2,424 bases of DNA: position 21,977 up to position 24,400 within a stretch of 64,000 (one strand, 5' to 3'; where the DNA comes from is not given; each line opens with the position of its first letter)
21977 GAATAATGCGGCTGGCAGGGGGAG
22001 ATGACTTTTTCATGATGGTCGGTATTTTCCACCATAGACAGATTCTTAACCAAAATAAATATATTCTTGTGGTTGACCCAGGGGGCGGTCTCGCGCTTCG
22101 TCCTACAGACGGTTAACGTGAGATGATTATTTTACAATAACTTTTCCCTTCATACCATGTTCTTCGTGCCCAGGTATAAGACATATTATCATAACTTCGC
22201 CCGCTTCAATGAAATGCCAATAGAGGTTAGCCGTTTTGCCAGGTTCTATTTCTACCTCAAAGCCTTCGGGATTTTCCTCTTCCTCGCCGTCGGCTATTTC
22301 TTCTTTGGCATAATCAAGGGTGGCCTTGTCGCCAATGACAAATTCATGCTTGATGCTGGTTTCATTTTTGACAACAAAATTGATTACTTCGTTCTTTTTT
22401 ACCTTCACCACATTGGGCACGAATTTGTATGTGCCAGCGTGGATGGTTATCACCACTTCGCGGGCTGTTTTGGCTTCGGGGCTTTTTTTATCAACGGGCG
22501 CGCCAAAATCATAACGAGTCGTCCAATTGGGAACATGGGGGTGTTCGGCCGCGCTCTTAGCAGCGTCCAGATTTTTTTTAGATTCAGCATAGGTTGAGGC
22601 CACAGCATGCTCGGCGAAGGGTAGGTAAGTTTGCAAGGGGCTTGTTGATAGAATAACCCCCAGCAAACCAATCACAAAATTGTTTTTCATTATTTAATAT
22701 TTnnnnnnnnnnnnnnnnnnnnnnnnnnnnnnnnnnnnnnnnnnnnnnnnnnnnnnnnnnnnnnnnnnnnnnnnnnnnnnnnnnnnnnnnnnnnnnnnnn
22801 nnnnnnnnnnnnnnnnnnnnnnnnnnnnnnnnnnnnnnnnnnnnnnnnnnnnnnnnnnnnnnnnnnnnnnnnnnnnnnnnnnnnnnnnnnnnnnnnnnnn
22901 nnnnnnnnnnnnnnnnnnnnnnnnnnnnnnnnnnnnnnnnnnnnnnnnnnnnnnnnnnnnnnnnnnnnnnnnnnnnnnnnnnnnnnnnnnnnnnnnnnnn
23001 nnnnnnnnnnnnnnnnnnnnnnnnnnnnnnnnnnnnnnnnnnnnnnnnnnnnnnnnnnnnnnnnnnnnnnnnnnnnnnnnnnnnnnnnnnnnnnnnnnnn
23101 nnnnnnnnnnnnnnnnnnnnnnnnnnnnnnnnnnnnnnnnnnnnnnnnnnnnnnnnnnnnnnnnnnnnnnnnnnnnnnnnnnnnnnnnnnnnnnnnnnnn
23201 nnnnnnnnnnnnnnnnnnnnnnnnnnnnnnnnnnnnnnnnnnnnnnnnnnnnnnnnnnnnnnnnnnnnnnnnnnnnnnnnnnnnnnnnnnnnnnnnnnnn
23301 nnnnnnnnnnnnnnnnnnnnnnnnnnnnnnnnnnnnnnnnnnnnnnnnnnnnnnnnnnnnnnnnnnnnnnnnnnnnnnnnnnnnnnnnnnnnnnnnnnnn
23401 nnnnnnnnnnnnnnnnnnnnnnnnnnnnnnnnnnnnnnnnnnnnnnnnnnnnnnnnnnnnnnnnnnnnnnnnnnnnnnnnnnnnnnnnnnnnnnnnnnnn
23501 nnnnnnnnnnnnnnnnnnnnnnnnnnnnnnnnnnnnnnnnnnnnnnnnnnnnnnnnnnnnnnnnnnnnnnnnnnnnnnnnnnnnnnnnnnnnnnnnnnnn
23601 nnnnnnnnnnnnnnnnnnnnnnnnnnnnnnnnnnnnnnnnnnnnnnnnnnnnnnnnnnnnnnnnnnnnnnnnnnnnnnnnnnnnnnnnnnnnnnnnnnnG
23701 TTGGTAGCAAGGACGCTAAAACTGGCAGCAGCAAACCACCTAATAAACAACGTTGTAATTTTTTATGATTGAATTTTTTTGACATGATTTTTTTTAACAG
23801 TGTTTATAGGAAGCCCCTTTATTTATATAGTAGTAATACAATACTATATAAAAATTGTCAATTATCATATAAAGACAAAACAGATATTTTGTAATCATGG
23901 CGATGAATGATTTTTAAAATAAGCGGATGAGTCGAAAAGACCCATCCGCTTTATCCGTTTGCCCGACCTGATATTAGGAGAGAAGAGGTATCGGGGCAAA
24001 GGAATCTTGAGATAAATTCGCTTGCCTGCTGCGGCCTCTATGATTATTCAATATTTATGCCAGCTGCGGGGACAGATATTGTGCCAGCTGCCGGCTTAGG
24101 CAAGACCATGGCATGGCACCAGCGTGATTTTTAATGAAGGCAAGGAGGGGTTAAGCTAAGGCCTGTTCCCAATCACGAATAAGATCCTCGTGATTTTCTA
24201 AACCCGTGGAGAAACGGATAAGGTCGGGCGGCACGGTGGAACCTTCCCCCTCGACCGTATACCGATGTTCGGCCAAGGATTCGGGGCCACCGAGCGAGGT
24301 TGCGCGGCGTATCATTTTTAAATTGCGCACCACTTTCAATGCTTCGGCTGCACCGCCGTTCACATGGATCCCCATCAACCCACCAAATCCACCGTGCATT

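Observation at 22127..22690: Type-1 copper cupredoxin gene embedded inside a ferric-iron ABC transporter operon (fbpA-cupredoxin-fbpB-fbpC)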

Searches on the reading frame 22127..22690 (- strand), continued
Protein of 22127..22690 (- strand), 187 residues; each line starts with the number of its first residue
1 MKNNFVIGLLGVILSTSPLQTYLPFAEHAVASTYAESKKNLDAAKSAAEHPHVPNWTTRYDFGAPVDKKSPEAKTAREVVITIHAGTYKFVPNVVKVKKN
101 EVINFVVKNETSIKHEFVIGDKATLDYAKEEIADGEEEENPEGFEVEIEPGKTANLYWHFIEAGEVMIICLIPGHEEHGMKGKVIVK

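Call 77: search_protein_families(library=pfam, proteins=[P0019, P0026, P0056, P0044, P0021, P0058, P0109, P0120, P0093, P0024], max_evalue=0.001)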
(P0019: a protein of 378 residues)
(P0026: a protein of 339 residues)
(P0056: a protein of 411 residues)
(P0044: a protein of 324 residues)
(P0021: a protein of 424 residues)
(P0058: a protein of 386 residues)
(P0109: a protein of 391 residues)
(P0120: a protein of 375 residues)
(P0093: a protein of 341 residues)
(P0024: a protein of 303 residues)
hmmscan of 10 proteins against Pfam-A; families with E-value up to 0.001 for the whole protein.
P0019 (378 aa): 2 families
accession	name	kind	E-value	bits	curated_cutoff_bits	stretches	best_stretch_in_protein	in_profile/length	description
PF00127.26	Copper-bind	-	5.3e-08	33.6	21.2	1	273-375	9-99/99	Copper binding proteins, plastocyanin/azurin family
PF13473.12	Cupredoxin_1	-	7.5e-07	29.6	27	1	260-326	15-64/104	Cupredoxin-like domain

P0026 (339 aa): 5 families
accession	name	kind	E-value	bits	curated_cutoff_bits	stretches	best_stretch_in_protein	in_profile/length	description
PF00702.32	Hydrolase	-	3.2e-13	51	26.4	1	1-62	119-191/191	haloacid dehalogenase-like hydrolase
PF00127.26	Copper-bind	-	3.4e-10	40.7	21.2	1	225-333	5-98/99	Copper binding proteins, plastocyanin/azurin family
PF06525.17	SoxE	-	7.8e-05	22.7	21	0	244-328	45-133/149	Sulfocyanin (SoxE) domain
PF07731.20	Cu-oxidase_2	-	0.00017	21.8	20.4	1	231-335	26-135/137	Multicopper oxidase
PF13473.12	Cupredoxin_1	-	0.00042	20.7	27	0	221-277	19-70/104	Cupredoxin-like domain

P0056 (411 aa): 3 families
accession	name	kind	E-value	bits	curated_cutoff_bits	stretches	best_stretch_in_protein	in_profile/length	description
PF05425.18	CopD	-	3.7e-27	95.2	32.1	1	165-265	3-105/105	Copper resistance protein D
PF00127.26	Copper-bind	-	2.9e-08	34.5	21.2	1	302-409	7-98/99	Copper binding proteins, plastocyanin/azurin family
PF13473.12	Cupredoxin_1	-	5.9e-05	23.5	27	1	293-343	16-65/104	Cupredoxin-like domain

P0044 (324 aa): 5 families
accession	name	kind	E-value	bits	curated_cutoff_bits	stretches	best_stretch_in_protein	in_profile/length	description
PF13473.12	Cupredoxin_1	-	3.9e-23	81.9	27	2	72-167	21-96/104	Cupredoxin-like domain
PF00127.26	Copper-bind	-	5.6e-11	43.2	21.2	1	219-324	6-99/99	Copper binding proteins, plastocyanin/azurin family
PF07731.20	Cu-oxidase_2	-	5.5e-07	29.9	20.4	0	77-179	24-133/137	Multicopper oxidase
PF06525.17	SoxE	-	7.2e-05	22.8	21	0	141-174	100-133/149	Sulfocyanin (SoxE) domain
PF23509.1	MSMEG_3727_PQQ-assoc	-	0.00049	20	27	0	53-108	26-81/152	MSMEG_3727, PQQ-associated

P0021 (424 aa): 6 families
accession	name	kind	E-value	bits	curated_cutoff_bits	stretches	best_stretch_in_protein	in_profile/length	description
PF00127.26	Copper-bind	-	2e-25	89.5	21.2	2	207-303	8-98/99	Copper binding proteins, plastocyanin/azurin family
PF13473.12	Cupredoxin_1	-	2.2e-15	57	27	2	202-288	21-93/104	Cupredoxin-like domain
PF07731.20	Cu-oxidase_2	-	2.4e-10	40.7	20.4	0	145-187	91-133/137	Multicopper oxidase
PF06525.17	SoxE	-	4.9e-10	39.5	21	0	379-416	103-141/149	Sulfocyanin (SoxE) domain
PF23509.1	MSMEG_3727_PQQ-assoc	-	5.1e-06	26.4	27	0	326-413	43-134/152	MSMEG_3727, PQQ-associated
PF05506.17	PLipase_C_C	-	1.3e-05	26.4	24.4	0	112-183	12-79/80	Bacterial phospholipase C, C-terminal domain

P0058 (386 aa): 2 families
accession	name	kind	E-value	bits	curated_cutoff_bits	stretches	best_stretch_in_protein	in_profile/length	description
PF13473.12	Cupredoxin_1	-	8.5e-15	55.1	27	2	52-111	16-70/104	Cupredoxin-like domain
PF00127.26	Copper-bind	-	4e-09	37.2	21.2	1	63-173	5-98/99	Copper binding proteins, plastocyanin/azurin family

P0109 (391 aa): 5 families
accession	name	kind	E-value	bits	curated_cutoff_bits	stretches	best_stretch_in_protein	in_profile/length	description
PF07833.16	Cu_amine_oxidN1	-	4.8e-18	65.5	24.2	1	37-96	48-107/108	Copper amine oxidase N-terminal domain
PF13473.12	Cupredoxin_1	-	6.1e-18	65.2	27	2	134-234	17-97/104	Cupredoxin-like domain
PF00127.26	Copper-bind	-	4.8e-14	53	21.2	2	141-245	6-98/99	Copper binding proteins, plastocyanin/azurin family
PF06525.17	SoxE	-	1e-09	38.5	21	0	208-247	101-140/149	Sulfocyanin (SoxE) domain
PF07731.20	Cu-oxidase_2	-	0.00031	21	20.4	0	205-246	93-134/137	Multicopper oxidase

P0120 (375 aa): 2 families
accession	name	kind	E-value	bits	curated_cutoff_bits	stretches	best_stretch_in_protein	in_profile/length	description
PF00127.26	Copper-bind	-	8.5e-07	29.8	21.2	0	318-371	59-96/99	Copper binding proteins, plastocyanin/azurin family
PF06525.17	SoxE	-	1.5e-05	25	21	0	333-372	100-137/149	Sulfocyanin (SoxE) domain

P0093 (341 aa): 3 families
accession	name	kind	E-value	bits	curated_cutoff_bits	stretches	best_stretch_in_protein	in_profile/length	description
PF13473.12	Cupredoxin_1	-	1e-08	35.5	27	1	47-150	14-96/104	Cupredoxin-like domain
PF00127.26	Copper-bind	-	2.5e-07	31.5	21.2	1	61-162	10-98/99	Copper binding proteins, plastocyanin/azurin family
PF13801.11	Metal_resist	-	7.5e-06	26.5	29.2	1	198-311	17-122/125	Heavy-metal resistance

P0024 (303 aa): 3 families
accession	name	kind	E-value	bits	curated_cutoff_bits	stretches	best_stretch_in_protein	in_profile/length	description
PF00127.26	Copper-bind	-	7.3e-10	39.6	21.2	1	176-283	8-98/99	Copper binding proteins, plastocyanin/azurin family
PF13473.12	Cupredoxin_1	-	0.00014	22.3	27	0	168-239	18-93/104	Cupredoxin-like domain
PF07731.20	Cu-oxidase_2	-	0.00043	20.5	20.4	0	180-284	27-134/137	Multicopper oxidase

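Call 79: list_cluster_members(proteins=[window:22127-22690:-, window:22703-23785:-, P0002, P0004, P0257])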
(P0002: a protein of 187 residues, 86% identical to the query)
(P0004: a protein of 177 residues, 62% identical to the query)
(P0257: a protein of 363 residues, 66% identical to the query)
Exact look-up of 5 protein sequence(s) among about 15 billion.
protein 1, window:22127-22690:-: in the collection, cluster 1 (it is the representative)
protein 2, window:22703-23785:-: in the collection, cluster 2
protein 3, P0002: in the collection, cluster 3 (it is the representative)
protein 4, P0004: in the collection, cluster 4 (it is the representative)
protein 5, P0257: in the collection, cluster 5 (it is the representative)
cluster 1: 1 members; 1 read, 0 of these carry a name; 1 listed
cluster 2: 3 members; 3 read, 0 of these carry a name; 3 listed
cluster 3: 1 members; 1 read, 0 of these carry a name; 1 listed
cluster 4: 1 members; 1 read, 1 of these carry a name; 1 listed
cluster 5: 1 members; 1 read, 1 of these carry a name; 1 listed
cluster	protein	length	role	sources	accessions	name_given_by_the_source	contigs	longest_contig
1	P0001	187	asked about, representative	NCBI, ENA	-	-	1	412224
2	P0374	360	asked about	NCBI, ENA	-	-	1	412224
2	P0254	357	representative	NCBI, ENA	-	-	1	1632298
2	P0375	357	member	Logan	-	-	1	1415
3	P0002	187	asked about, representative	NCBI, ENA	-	-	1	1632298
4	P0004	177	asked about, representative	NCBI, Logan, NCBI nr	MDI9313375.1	MAG: cupredoxin domain-containing protein [Hydrotalea sp.] | cupredoxin domain-containing protein [Hydrotalea sp.]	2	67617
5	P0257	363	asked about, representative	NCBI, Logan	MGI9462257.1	MAG: extracellular solute-binding protein [Alphaproteobacteria bacterium]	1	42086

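Call 80: find_encoding_contigs(protein=window:22127-22690:-, flank=1000, max_places=2)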
Protein window:22127-22690:- (187 aa): no gene with exactly this product is on record in the collection.

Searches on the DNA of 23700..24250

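Call 42: search_rna_families(source=window, start=23700, end=24250, threshold=evalue, max_evalue=1)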
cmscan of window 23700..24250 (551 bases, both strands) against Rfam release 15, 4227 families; matches with E-value up to 1: 1.
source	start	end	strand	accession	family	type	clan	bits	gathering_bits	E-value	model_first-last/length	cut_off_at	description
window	23916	24031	+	RF00516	ylbH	Cis-reg; leader;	-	19.4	50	0.081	1-122/122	no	ylbH leader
